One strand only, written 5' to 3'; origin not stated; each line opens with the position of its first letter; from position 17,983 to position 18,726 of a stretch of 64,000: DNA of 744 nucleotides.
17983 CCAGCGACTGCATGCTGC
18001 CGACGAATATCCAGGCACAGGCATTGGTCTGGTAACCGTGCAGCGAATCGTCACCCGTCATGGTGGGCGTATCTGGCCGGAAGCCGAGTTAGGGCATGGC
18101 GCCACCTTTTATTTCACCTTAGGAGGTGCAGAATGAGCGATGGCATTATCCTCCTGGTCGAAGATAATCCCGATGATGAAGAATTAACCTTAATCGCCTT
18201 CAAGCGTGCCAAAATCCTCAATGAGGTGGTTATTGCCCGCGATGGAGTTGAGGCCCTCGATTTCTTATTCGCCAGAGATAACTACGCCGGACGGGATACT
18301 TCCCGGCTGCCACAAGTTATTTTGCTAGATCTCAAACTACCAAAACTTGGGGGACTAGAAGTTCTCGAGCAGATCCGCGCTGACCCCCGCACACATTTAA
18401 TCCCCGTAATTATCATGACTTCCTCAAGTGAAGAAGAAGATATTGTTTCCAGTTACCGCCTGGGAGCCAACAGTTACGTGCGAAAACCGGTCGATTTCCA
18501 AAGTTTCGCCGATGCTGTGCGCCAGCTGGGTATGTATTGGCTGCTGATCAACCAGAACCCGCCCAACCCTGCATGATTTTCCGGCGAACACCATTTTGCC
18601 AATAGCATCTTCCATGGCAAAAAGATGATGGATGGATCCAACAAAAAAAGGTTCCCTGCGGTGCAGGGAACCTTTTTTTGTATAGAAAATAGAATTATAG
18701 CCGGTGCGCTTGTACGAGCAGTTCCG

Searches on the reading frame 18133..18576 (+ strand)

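Call 52: search_protein_families(library=pfam, proteins=[window:18133-18576:+], max_evalue=0.001)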
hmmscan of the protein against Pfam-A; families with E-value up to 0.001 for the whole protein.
window:18133-18576:+ (147 aa): 1 family
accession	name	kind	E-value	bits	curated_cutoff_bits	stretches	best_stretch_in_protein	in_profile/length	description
PF00072.30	Response_reg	-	9.3e-19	68.1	30.2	1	6-129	1-110/111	Response regulator receiver domain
